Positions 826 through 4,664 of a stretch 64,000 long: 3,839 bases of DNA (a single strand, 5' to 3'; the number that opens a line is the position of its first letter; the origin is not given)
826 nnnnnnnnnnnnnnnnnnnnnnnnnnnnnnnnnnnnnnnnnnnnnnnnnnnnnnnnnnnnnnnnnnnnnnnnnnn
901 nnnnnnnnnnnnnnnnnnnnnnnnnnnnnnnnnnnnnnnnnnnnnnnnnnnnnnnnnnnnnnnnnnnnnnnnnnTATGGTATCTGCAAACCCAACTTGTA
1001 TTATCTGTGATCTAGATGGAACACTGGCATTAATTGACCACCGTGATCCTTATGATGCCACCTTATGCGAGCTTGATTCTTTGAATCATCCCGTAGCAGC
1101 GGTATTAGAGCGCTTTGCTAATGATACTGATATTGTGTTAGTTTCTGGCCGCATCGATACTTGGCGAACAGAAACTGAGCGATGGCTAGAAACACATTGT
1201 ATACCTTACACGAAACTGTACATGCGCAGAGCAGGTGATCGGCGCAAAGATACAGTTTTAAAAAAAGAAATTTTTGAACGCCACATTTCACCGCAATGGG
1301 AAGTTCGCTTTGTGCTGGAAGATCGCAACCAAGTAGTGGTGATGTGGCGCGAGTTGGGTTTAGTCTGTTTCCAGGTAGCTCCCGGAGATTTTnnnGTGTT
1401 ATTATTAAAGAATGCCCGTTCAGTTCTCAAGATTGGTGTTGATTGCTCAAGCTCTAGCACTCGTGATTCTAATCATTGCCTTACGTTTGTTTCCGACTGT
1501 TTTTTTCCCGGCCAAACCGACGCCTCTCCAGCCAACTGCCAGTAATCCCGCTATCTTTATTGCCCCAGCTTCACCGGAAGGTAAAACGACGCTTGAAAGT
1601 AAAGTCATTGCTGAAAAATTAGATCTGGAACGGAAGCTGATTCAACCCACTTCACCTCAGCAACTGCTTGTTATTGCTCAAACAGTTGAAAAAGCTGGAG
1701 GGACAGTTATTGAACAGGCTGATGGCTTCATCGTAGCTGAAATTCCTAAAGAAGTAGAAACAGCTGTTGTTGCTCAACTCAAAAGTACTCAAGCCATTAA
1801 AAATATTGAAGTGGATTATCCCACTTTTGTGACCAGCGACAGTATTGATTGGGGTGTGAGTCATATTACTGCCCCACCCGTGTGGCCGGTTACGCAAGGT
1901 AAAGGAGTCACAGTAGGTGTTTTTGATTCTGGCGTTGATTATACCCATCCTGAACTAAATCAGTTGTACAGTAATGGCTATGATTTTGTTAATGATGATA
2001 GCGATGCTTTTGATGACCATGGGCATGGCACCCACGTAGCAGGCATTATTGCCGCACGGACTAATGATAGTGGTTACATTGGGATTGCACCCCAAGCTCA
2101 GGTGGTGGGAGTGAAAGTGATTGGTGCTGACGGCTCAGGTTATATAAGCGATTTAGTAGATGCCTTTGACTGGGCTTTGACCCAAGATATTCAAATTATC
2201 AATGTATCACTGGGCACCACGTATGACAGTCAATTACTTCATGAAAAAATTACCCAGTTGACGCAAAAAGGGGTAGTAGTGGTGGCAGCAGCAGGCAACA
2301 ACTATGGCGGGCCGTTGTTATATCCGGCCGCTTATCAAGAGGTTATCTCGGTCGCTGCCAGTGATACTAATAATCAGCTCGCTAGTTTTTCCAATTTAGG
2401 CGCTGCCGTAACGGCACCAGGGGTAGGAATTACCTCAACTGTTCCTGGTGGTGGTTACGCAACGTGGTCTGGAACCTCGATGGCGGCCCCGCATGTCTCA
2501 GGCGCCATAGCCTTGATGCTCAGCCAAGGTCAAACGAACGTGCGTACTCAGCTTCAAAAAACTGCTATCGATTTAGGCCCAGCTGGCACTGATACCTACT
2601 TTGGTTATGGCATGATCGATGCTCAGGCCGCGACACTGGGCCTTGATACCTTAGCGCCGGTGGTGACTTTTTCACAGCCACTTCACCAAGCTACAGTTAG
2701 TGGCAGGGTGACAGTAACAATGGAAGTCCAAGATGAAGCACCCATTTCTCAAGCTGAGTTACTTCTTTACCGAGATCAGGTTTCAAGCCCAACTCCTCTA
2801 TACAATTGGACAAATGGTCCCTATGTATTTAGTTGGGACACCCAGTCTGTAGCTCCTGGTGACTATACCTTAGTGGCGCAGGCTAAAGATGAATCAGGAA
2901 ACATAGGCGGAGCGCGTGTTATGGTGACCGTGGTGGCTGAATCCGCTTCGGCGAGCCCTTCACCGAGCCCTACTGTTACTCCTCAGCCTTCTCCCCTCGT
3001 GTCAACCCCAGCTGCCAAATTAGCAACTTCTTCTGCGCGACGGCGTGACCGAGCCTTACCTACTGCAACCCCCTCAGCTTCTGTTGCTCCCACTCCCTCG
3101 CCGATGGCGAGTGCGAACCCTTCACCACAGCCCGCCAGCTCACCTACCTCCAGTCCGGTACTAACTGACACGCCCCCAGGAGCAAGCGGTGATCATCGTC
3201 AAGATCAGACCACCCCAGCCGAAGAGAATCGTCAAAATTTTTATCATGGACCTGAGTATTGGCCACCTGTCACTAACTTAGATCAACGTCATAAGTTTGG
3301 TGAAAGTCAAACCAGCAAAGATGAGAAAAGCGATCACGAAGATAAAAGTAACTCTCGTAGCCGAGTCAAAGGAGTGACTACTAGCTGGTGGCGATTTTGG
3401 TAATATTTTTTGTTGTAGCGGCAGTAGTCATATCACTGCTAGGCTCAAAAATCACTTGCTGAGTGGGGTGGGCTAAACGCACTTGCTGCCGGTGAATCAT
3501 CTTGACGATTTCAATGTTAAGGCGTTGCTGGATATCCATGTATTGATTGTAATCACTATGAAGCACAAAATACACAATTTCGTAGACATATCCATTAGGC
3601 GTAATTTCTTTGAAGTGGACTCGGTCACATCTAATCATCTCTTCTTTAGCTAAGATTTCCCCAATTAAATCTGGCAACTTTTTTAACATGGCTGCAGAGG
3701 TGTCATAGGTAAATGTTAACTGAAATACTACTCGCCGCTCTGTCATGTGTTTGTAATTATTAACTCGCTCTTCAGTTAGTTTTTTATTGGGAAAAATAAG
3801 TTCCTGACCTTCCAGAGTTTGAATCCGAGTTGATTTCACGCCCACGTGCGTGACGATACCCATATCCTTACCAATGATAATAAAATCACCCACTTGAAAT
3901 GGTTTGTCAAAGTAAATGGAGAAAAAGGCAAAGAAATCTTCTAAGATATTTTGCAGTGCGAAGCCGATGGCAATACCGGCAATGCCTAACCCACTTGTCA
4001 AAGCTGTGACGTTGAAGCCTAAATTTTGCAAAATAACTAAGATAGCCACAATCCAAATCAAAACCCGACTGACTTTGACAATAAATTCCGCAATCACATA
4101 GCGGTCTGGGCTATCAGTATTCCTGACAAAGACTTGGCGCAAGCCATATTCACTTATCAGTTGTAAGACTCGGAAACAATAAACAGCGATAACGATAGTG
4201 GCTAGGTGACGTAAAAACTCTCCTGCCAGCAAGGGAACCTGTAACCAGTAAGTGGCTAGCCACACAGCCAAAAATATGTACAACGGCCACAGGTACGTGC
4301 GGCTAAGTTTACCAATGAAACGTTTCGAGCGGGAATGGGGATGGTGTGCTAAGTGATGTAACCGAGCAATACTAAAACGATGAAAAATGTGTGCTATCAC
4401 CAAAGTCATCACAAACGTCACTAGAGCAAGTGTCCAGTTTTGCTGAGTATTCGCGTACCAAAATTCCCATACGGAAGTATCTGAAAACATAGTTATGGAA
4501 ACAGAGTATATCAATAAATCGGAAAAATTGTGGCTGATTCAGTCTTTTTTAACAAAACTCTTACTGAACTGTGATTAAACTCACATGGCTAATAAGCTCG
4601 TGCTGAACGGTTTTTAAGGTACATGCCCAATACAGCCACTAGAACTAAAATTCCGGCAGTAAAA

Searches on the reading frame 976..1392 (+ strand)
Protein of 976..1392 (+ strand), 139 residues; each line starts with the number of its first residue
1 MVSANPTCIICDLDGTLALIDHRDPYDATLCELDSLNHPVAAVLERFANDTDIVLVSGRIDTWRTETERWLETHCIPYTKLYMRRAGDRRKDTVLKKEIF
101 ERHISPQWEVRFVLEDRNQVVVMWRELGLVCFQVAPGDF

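Call 33: find_encoding_contigs(protein=window:976-1392:+, flank=10000, max_places=5)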
Protein window:976-1392:+ (139 aa): no gene with exactly this product is on record in the collection.

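Call 43: find_encoding_contigs(protein=P0242, flank=10000, max_places=5)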
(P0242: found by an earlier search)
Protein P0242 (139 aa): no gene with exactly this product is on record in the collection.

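Call 44: find_encoding_contigs(protein=P0244, flank=10000, max_places=5)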
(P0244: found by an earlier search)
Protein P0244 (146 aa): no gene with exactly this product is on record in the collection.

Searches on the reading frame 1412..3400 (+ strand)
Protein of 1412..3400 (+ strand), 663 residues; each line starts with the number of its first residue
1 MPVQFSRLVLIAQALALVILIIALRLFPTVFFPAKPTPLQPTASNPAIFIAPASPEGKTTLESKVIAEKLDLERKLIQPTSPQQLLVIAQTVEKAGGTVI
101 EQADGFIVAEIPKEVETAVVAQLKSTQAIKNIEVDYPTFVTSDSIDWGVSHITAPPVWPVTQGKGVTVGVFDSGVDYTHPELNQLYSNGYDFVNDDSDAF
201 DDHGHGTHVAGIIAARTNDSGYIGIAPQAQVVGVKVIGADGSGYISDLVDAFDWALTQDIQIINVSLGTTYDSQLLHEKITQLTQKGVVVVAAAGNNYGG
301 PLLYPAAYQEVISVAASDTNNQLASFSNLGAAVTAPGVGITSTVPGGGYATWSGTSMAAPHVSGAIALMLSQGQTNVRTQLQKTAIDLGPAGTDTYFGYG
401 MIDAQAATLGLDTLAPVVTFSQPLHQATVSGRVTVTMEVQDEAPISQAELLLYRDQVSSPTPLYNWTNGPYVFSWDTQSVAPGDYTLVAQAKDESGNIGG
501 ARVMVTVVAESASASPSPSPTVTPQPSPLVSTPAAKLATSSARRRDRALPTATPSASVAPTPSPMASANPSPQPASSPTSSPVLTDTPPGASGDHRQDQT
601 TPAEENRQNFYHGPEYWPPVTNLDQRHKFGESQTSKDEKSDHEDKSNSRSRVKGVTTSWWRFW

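Call 31: search_protein_families(library=pfam, max_evalue=0.00001, proteins=[window:1412-3400:+])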
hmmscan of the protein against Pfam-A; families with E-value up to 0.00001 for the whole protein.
window:1412-3400:+ (663 aa): 2 families
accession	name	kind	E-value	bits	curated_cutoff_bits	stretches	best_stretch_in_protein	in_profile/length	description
PF00082.27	Peptidase_S8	-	4.7e-57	193.9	21.8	1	163-400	1-288/288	Subtilase family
PF17957.7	Big_7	-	8.2e-10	39.6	24.1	1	416-488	1-69/70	Bacterial Ig domain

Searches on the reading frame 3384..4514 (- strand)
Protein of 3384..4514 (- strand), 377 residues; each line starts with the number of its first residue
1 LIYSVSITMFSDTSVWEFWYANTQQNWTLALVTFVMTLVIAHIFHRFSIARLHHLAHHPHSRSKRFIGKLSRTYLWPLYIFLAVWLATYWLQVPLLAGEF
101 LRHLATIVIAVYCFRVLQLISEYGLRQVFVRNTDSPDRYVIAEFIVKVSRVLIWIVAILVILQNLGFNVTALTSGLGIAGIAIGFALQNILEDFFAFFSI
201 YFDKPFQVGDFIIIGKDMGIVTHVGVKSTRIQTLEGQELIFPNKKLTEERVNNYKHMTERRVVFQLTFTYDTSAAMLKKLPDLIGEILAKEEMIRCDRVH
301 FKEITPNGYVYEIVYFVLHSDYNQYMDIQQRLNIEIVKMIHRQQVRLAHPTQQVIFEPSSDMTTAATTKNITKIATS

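Call 31: search_protein_families(library=pfam, max_evalue=0.00001, proteins=[window:3384-4514:-])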
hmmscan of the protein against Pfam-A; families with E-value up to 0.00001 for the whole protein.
window:3384-4514:- (377 aa): 3 families
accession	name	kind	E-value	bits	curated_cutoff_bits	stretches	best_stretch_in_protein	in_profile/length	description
PF00924.24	MS_channel_2nd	-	1.6e-17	63.8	20.2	1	189-256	1-68/68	Mechanosensitive ion channel, beta-domain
PF21088.3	MS_channel_1st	-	4.1e-12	46.3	23.1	1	147-188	1-42/42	Mechanosensitive ion channel, transmembrane helices 2/3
PF21082.3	MS_channel_3rd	-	4.9e-07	30.5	21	1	262-345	1-86/88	Mechanosensitive ion channel MscS, C-terminal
